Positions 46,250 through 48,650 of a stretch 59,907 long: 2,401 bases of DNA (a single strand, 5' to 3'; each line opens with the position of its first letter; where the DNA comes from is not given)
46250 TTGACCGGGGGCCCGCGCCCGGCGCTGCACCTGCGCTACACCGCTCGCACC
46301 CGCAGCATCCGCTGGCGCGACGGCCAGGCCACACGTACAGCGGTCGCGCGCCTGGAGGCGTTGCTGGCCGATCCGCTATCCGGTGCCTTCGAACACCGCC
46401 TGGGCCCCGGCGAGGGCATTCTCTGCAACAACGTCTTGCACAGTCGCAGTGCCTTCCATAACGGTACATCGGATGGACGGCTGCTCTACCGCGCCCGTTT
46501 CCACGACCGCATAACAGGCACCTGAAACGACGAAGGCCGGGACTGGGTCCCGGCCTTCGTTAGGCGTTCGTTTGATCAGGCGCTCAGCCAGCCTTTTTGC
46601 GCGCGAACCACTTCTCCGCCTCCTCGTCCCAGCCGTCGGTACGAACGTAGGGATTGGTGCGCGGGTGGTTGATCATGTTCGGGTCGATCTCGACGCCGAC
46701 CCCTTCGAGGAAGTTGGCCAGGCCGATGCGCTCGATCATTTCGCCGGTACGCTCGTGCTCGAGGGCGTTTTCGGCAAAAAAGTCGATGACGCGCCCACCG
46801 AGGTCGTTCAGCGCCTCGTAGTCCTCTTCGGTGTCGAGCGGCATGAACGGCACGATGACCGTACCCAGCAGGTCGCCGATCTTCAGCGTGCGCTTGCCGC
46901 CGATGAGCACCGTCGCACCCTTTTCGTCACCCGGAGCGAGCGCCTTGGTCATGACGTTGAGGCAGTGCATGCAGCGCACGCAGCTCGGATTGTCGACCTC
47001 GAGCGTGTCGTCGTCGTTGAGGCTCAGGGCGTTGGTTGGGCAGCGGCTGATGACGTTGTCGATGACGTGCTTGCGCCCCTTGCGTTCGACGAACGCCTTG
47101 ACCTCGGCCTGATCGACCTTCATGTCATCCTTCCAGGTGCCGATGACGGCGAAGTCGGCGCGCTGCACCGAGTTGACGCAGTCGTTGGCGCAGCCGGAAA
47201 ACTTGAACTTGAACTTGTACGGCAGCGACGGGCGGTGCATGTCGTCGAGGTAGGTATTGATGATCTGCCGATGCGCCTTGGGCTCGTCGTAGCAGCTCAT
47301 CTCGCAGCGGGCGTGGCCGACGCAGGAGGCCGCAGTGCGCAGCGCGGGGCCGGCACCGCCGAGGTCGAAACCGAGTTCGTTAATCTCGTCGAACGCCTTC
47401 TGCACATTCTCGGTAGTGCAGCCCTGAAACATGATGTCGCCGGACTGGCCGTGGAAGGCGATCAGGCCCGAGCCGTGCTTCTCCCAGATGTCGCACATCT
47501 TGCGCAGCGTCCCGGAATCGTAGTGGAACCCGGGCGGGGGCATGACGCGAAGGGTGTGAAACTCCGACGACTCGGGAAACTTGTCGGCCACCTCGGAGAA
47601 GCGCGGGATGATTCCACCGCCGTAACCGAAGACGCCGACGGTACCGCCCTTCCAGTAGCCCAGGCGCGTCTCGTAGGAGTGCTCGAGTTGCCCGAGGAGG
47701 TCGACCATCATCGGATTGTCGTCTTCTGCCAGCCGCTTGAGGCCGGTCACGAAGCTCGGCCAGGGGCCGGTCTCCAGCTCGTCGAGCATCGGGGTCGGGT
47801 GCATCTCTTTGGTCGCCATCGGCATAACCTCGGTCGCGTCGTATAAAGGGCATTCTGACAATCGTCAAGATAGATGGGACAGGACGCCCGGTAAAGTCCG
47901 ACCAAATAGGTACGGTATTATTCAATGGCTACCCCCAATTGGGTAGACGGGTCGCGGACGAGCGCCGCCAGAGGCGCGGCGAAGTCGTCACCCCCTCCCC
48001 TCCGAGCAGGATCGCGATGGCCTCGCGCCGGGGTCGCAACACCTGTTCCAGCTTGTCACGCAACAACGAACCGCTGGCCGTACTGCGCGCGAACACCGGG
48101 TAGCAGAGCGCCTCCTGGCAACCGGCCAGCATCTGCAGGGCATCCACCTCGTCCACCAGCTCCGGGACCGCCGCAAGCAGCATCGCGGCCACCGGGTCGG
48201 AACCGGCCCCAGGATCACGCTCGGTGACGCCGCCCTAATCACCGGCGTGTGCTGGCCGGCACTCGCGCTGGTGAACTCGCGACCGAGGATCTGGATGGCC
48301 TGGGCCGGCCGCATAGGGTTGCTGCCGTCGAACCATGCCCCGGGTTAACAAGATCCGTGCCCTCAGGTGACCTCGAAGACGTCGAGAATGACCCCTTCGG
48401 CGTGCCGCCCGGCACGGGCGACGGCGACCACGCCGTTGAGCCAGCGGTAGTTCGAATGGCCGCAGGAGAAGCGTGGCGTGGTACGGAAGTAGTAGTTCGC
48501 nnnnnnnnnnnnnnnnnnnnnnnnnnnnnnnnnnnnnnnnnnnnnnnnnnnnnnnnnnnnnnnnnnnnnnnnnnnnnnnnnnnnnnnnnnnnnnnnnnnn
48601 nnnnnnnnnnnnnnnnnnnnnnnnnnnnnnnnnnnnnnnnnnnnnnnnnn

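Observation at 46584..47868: Stand-alone, apparently intact reverse-type DsrA gene with no dsrB or other dsr genes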

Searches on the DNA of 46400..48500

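Call 41: search_rna_families(source=window, start=46400, end=48500, threshold=evalue, max_evalue=1)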
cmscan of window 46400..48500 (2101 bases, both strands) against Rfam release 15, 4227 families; matches with E-value up to 1: 1.
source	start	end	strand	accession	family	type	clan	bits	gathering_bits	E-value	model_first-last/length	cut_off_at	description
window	46486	46561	+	RF02784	SorX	Gene; sRNA;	-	17.3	46.6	0.62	1-73/73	no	Singlet oxygen resistance RNA X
